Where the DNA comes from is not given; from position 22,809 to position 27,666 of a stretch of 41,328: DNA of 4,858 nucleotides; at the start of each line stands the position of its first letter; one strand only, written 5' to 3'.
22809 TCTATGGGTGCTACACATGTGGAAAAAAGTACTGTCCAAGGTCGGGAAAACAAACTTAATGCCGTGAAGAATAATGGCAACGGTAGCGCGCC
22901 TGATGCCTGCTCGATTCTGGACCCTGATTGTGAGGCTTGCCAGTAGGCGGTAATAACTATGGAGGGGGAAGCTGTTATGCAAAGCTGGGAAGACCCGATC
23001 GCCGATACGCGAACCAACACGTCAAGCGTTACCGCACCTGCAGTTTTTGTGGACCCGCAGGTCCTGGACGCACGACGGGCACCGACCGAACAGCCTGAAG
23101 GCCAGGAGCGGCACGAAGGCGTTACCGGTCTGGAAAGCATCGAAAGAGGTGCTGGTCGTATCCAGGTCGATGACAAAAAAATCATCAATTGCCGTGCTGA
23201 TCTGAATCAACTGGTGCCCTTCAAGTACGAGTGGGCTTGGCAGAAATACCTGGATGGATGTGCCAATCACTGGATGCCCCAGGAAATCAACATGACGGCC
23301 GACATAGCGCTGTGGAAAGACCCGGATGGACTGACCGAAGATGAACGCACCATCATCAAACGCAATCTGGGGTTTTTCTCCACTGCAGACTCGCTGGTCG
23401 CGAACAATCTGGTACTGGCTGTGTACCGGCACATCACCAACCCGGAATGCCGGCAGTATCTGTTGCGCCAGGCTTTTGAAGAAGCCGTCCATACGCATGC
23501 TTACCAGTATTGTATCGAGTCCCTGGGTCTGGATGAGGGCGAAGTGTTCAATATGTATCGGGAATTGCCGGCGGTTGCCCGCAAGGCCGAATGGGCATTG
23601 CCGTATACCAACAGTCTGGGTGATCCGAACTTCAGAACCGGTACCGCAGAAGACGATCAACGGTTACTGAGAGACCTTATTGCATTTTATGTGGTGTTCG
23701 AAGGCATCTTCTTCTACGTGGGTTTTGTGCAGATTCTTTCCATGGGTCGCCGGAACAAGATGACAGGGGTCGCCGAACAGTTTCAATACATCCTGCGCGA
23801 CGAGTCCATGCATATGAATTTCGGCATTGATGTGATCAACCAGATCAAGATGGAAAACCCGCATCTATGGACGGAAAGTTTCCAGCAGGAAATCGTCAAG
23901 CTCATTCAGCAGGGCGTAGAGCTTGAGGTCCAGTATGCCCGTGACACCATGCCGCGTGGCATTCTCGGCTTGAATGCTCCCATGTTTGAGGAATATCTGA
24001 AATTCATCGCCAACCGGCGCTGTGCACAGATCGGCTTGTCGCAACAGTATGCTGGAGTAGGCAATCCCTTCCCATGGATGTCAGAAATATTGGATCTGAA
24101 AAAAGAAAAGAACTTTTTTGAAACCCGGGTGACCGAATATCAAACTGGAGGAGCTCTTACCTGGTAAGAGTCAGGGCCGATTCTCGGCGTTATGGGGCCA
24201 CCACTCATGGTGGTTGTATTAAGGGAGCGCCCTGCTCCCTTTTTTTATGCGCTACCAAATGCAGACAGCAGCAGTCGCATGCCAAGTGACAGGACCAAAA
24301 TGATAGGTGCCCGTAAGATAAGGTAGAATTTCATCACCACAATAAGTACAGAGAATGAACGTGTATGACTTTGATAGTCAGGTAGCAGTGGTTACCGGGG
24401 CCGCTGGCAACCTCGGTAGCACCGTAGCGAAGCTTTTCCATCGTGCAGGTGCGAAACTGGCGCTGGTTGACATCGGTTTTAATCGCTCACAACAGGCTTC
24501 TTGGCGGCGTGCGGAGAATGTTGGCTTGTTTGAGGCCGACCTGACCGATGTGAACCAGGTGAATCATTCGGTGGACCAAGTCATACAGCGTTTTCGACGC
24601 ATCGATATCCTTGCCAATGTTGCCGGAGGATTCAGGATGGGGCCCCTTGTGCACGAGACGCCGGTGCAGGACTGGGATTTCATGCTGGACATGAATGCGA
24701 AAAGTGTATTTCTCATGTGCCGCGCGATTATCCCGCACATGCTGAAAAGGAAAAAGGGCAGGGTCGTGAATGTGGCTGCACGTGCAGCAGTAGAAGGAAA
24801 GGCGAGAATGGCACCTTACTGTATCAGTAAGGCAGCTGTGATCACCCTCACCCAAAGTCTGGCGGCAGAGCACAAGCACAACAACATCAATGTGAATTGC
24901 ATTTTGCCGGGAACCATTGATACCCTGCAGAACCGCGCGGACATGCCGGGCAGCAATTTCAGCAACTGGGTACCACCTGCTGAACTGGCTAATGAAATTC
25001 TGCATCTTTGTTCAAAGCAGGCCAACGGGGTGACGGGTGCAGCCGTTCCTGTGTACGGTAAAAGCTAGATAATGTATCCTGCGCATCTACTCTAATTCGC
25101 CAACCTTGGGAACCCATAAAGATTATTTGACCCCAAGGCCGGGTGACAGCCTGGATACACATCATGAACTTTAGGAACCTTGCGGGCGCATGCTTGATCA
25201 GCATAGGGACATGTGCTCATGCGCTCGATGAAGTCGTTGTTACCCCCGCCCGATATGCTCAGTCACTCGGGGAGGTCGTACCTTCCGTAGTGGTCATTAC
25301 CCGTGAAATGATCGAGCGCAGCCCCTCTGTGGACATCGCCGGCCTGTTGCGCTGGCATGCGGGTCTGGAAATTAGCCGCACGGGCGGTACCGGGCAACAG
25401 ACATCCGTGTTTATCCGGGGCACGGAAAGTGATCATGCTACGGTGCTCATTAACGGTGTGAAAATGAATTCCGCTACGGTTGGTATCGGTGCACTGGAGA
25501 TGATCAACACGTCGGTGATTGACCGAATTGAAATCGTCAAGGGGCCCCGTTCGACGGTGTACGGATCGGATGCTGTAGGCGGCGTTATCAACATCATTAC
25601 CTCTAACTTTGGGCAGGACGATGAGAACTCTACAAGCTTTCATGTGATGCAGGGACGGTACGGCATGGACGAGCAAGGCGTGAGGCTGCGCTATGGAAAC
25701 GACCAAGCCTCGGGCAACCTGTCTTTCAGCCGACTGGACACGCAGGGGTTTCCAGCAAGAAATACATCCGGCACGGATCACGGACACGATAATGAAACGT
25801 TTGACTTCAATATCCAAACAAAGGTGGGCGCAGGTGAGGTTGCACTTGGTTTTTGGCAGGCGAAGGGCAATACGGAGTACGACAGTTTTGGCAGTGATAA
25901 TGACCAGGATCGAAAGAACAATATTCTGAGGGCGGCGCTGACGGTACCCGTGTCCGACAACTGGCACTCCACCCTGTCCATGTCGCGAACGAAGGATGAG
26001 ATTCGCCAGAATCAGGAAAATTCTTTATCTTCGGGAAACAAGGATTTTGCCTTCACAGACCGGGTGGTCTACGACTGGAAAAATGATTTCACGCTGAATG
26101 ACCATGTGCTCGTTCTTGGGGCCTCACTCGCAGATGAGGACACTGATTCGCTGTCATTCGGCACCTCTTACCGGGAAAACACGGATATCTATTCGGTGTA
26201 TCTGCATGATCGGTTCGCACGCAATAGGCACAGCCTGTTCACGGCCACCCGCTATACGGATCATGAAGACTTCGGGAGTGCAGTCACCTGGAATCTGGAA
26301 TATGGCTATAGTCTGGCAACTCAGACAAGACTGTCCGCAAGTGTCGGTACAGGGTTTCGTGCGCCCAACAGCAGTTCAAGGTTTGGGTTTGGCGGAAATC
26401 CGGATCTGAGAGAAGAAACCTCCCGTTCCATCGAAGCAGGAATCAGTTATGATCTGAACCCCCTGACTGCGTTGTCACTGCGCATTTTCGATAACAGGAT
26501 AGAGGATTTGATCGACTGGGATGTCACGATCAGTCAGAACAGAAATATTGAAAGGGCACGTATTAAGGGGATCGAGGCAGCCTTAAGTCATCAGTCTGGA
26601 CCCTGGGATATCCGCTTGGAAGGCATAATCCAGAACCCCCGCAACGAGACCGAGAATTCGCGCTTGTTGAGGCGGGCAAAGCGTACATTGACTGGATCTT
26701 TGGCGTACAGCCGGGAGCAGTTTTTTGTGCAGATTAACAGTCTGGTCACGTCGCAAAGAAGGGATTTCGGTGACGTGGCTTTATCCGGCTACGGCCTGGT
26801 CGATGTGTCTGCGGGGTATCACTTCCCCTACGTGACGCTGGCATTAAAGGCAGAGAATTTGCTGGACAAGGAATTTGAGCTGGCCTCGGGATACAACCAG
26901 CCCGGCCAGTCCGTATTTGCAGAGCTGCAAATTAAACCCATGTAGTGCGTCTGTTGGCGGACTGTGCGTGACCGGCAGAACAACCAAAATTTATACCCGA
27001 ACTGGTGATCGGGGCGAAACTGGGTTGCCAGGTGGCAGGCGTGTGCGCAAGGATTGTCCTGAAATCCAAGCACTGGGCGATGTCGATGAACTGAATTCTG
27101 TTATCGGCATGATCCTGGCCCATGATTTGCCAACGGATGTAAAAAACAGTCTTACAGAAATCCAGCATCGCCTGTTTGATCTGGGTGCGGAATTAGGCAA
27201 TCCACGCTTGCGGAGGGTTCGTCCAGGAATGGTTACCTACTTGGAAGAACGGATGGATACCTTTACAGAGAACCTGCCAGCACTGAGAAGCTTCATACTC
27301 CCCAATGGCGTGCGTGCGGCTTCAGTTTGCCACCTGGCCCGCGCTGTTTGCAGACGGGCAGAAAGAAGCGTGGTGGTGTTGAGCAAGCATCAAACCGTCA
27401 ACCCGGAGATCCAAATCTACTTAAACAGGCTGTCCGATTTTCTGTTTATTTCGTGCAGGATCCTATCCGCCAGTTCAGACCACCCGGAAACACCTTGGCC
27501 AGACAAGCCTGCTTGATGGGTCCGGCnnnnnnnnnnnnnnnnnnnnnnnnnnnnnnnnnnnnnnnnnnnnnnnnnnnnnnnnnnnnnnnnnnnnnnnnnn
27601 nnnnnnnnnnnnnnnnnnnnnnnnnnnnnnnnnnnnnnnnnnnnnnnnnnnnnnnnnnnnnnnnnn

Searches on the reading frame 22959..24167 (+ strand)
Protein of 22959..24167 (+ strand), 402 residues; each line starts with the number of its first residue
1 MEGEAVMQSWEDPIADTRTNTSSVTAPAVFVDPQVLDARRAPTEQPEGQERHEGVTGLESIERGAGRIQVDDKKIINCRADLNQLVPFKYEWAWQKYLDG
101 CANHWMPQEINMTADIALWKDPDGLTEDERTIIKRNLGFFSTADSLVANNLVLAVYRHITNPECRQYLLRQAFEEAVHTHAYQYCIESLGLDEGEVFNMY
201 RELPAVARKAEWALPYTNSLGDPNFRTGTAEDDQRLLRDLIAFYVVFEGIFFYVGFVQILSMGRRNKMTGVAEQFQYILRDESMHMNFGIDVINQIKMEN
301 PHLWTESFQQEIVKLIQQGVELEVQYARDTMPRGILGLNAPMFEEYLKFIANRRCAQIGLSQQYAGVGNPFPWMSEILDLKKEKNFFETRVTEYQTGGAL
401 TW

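Call 3: search_protein_families(library=pfam, proteins=[window:22959-24167:+], max_evalue=0.01)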
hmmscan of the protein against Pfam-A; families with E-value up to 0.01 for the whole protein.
window:22959-24167:+ (402 aa): 2 families
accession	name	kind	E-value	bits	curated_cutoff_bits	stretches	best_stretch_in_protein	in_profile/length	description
PF00268.27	Ribonuc_red_sm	-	2.7e-92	309.6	33.6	1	83-366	2-276/281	Ribonucleotide reductase, small chain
PF02915.23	Rubrerythrin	-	0.0059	17.4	22.8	0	156-214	21-80/137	Rubrerythrin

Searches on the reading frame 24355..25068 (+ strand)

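Call 3: search_protein_families(library=pfam, proteins=[window:24355-25068:+], max_evalue=0.01)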
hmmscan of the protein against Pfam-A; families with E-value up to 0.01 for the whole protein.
window:24355-25068:+ (237 aa): 5 families
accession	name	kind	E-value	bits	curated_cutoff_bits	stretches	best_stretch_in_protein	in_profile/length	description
PF00106.31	adh_short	-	8.4e-47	159.6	26.6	1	9-192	1-186/195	short chain dehydrogenase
PF13561.12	adh_short_C2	-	2.4e-43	148.8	27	1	15-233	1-231/236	Enoyl-(Acyl carrier protein) reductase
PF01370.27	Epimerase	-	1.6e-07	31.5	20.9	1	12-182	2-169/240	NAD dependent epimerase/dehydratase family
PF08659.16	KR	-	0.0001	22.7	22.6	1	12-118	4-116/180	KR domain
PF08643.16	DUF1776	-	0.0012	18.7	25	1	94-195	104-212/294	Fungal family of unknown function (DUF1776)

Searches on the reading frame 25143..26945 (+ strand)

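Call 3: search_protein_families(library=pfam, proteins=[window:25143-26945:+], max_evalue=0.01)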
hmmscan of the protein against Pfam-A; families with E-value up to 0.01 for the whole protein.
window:25143-26945:+ (600 aa): 2 families
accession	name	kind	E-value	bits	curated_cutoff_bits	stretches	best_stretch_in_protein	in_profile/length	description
PF00593.30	TonB_dep_Rec_b-barrel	-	3.9e-36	126.3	27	1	202-573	10-436/436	TonB dependent receptor-like, beta-barrel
PF07715.20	Plug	-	1.8e-24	86.8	23.9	1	47-148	7-107/107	TonB-dependent Receptor Plug Domain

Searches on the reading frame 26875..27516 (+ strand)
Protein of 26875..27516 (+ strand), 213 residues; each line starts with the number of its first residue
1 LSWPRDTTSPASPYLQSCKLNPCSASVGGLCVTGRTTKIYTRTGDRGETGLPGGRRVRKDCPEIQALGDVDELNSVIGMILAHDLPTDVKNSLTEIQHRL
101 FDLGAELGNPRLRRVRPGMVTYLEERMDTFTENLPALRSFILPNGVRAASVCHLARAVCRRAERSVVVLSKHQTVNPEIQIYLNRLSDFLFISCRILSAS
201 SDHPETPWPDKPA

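Call 3: search_protein_families(library=pfam, proteins=[window:26875-27516:+], max_evalue=0.01)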
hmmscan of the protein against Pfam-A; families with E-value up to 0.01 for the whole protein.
window:26875-27516:+ (213 aa): 1 family
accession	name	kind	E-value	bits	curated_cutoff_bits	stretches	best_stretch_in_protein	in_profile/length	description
PF01923.23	Cob_adeno_trans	-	4.9e-55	186.6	24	1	39-196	1-170/171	Cobalamin adenosyltransferase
